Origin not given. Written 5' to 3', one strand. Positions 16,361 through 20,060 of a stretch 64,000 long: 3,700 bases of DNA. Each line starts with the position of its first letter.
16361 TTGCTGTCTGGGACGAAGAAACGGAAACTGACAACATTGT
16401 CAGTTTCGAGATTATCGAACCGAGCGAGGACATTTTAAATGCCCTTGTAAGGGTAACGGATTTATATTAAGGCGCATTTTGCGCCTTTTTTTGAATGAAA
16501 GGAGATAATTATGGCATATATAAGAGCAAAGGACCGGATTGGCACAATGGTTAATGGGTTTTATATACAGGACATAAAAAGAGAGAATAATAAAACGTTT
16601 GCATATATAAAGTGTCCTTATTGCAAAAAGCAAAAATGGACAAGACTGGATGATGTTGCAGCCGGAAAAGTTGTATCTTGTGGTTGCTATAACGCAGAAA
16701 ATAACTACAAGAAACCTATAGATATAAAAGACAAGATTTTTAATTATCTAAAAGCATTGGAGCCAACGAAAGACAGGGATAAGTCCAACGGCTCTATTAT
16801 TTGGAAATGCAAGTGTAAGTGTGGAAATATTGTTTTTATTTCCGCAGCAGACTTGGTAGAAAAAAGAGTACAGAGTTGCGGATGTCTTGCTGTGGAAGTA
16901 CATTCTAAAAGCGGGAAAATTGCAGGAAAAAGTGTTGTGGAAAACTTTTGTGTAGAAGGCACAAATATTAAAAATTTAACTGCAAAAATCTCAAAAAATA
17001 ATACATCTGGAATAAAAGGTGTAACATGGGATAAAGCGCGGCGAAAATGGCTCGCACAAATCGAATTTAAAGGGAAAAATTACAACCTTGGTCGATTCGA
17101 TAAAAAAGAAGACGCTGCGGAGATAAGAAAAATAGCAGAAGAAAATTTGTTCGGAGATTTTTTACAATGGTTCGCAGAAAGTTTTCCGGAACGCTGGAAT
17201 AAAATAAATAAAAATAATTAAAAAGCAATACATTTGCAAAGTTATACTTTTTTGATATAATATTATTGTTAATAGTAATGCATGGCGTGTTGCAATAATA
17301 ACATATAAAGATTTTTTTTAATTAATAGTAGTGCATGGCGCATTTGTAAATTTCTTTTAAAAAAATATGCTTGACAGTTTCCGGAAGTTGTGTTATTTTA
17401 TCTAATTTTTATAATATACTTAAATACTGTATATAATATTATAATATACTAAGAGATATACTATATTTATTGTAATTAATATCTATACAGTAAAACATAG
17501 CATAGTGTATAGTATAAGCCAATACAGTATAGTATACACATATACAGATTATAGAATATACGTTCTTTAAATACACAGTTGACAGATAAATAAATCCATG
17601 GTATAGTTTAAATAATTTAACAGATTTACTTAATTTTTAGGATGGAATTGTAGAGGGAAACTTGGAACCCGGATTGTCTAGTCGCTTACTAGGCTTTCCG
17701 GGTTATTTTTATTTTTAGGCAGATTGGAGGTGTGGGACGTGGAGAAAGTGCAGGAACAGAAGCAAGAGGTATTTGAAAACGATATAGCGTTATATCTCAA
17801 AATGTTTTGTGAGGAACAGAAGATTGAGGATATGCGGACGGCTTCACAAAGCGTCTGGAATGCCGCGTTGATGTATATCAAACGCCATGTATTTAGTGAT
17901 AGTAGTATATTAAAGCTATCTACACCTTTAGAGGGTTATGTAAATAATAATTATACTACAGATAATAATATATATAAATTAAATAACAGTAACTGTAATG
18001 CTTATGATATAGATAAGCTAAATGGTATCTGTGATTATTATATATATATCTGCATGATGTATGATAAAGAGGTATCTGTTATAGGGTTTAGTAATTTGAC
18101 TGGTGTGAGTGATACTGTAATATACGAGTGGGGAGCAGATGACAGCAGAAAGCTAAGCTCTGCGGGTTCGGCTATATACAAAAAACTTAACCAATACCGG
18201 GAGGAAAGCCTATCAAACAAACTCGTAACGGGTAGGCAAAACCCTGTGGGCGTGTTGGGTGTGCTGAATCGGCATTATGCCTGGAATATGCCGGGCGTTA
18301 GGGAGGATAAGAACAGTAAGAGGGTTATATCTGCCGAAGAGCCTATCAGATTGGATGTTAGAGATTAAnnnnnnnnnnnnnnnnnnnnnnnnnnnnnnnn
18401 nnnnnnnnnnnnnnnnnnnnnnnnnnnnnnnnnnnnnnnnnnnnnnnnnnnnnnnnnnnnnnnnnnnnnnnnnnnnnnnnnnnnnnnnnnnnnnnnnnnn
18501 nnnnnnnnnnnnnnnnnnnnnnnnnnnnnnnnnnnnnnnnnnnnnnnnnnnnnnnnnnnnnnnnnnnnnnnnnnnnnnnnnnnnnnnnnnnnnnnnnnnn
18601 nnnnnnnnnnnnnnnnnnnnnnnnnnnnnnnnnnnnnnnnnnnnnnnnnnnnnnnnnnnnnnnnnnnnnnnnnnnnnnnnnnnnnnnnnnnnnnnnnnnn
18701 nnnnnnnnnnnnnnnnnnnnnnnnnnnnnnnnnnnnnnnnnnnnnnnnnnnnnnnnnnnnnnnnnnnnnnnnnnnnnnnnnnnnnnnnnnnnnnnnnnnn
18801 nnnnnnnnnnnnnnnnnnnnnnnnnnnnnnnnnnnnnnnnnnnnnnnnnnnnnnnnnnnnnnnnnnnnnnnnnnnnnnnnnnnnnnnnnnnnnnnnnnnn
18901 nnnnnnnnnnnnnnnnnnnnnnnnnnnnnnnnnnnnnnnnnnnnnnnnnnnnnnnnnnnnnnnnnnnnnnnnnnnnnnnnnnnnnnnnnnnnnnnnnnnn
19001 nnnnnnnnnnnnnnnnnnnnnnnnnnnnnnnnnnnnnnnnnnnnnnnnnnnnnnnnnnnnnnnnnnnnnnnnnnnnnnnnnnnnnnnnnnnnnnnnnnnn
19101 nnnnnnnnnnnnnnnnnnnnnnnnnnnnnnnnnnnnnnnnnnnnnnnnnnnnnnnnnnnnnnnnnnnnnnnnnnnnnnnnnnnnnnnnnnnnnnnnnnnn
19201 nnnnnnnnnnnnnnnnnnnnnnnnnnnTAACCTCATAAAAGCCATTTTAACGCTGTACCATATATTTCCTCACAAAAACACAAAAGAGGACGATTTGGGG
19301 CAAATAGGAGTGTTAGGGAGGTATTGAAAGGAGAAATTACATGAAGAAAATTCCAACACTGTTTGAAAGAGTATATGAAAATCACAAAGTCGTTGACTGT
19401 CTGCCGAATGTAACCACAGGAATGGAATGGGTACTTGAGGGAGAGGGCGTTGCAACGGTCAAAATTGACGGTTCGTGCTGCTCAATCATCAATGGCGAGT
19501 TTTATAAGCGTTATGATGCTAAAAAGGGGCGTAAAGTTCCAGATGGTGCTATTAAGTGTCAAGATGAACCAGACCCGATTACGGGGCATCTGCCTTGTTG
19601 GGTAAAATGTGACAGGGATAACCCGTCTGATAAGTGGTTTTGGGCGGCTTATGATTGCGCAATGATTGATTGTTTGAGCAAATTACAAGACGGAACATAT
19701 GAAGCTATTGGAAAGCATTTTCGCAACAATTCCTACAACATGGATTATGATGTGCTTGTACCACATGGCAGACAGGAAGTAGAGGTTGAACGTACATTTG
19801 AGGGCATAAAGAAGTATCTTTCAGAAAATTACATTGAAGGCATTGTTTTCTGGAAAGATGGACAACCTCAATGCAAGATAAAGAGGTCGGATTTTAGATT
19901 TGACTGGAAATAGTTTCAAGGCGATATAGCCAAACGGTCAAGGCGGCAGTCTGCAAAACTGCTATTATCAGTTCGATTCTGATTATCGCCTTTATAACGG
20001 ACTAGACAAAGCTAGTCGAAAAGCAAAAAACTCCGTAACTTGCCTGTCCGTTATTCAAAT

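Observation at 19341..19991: Minimal RNA-ligase-like enzyme adjacent to a phage tRNA (with a HAD phosphatase 3 kb downstream): possible tRNA-repair counter-defence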

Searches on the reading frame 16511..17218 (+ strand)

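Call 33: search_protein_families(library=pfam, proteins=[window:16511-17218:+], max_evalue=0.01)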
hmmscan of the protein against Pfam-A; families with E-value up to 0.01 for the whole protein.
window:16511-17218:+ (236 aa): 1 family
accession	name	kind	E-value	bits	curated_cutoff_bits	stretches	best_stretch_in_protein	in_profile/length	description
PF00847.26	AP2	-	3.7e-06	27.6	33.3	1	166-204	1-42/54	AP2 domain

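Call 77: search_protein_families(library=phrogs, proteins=[window:16511-17218:+], max_evalue=0.001)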
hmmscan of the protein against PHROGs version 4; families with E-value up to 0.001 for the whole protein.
window:16511-17218:+ (236 aa): 10 families
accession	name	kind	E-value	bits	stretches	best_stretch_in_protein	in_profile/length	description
phrog_374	-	DNA, RNA and nucleotide metabolism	7.8e-33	115.1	2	20-139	147-261/617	HNH endonuclease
phrog_99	-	DNA, RNA and nucleotide metabolism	1.2e-19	72.3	1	158-218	205-264/383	HNH endonuclease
phrog_4578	-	DNA, RNA and nucleotide metabolism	1.3e-16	61.7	1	151-218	52-119/130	HNH endonuclease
phrog_13470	-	DNA, RNA and nucleotide metabolism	3.4e-16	60.7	1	67-218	7-147/152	HNH endonuclease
phrog_3593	-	DNA, RNA and nucleotide metabolism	2.4e-09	38.2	1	152-212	136-195/210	HNH endonuclease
phrog_953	-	DNA, RNA and nucleotide metabolism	3e-08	34.4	1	155-212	302-360/420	HNH endonuclease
phrog_35306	-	unknown function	1.5e-05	26.2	1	160-204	23-67/90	-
phrog_33760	-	DNA, RNA and nucleotide metabolism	2.3e-05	25.4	1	168-217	1-50/58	HNH endonuclease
phrog_24751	-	DNA, RNA and nucleotide metabolism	0.00031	21.9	1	163-209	5-52/65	HNH endonuclease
phrog_20927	-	unknown function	0.00036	21.5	1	12-68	20-80/108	-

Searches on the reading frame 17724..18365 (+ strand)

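Call 33: search_protein_families(library=pfam, proteins=[window:17724-18365:+], max_evalue=0.01)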
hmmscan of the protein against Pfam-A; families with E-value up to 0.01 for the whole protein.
window:17724-18365:+ (214 aa): 1 family
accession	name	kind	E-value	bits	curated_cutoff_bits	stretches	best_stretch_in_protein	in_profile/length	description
PF16677.11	GP3_package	-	0.0011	19.5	29.4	1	97-184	10-97/105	DNA-packaging protein gp3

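Call 77: search_protein_families(library=phrogs, proteins=[window:17724-18365:+], max_evalue=0.001)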
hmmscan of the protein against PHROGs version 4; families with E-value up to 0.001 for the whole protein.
window:17724-18365:+ (214 aa): 0 families

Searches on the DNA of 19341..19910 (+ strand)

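Call 67: search_rna_families(sources=[L087, L090, L007, L025, L032, L035, L179, L239], threshold=gathering)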
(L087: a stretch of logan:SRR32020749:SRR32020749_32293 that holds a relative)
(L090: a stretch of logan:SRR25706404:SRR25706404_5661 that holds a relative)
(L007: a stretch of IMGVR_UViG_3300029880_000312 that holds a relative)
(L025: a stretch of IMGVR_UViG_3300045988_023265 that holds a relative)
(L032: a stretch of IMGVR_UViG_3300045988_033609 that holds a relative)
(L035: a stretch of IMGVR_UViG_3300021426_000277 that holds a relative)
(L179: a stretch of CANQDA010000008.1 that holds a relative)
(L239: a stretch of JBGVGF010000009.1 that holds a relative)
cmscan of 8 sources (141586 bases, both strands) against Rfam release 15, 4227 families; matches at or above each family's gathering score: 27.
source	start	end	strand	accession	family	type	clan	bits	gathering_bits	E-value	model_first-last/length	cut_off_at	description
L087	1947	2251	+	RF00023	tmRNA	Gene;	CL00001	92.5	47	2.4e-34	1-374/374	no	transfer-messenger RNA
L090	8690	8996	+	RF00023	tmRNA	Gene;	CL00001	76.7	47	1.1e-27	1-374/374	no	transfer-messenger RNA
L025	6736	6806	+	RF00005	tRNA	Gene; tRNA;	CL00001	69.3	29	1.1e-12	1-71/71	no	tRNA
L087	1871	1942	+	RF00005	tRNA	Gene; tRNA;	CL00001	68.3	29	2.1e-12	1-71/71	no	tRNA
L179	6249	6321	+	RF00005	tRNA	Gene; tRNA;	CL00001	67.9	29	2.6e-12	1-71/71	no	tRNA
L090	6711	6784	+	RF00005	tRNA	Gene; tRNA;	CL00001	66.3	29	7e-12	1-71/71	no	tRNA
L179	5869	5942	+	RF00005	tRNA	Gene; tRNA;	CL00001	65.8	29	1e-11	1-71/71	no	tRNA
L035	5529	5600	+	RF00005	tRNA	Gene; tRNA;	CL00001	62.8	29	6.8e-11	1-71/71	no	tRNA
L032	7370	7441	+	RF00005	tRNA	Gene; tRNA;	CL00001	62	29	1.1e-10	1-71/71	no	tRNA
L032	2732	2801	-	RF02276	Hammerhead_II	Gene; ribozyme;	CL00010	62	37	4.5e-10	1-66/66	no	Hammerhead ribozyme (type II)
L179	5709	5781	+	RF00005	tRNA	Gene; tRNA;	CL00001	62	29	1.1e-10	1-71/71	no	tRNA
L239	7701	7773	+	RF00005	tRNA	Gene; tRNA;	CL00001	60.4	29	3e-10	1-71/71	no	tRNA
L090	8614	8685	+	RF00005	tRNA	Gene; tRNA;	CL00001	59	29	7.2e-10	1-71/71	no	tRNA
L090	8997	9070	+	RF00005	tRNA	Gene; tRNA;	CL00001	57.7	29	1.7e-09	1-71/71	no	tRNA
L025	6813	6884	+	RF00005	tRNA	Gene; tRNA;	CL00001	56.3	29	4e-09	1-71/71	no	tRNA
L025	6434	6504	+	RF00005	tRNA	Gene; tRNA;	CL00001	56.2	29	4.4e-09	1-71/71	no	tRNA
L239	9098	9184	+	RF00005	tRNA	Gene; tRNA;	CL00001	55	29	9.3e-09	1-71/71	no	tRNA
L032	8074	8156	+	RF00005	tRNA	Gene; tRNA;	CL00001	53.1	29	3.2e-08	1-71/71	no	tRNA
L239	8933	9006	+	RF00005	tRNA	Gene; tRNA;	CL00001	52.1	29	5.7e-08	1-71/71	no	tRNA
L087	2614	2680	+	RF02996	int-alpA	Gene; sRNA;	-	50.9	35.8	3e-07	1-71/71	no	int-alpA RNA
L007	7127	7214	+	RF00005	tRNA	Gene; tRNA;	CL00001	47.8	29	8.9e-07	1-71/71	no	tRNA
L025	7053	7137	+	RF00005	tRNA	Gene; tRNA;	CL00001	46.8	29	1.7e-06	1-71/71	no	tRNA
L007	3230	3298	-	RF02276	Hammerhead_II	Gene; ribozyme;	CL00010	45.1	37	1.1e-05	1-66/66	no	Hammerhead ribozyme (type II)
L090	9539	9607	+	RF02996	int-alpA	Gene; sRNA;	-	41.2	35.8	9.8e-05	1-71/71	no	int-alpA RNA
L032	8673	8739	+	RF02996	int-alpA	Gene; sRNA;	-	38.6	35.8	0.00045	1-71/71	no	int-alpA RNA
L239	9018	9086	+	RF00005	tRNA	Gene; tRNA;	CL00001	38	29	0.00043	7-64/71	no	tRNA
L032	8597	8668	+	RF00005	tRNA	Gene; tRNA;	CL00001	30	29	0.072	1-71/71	no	tRNA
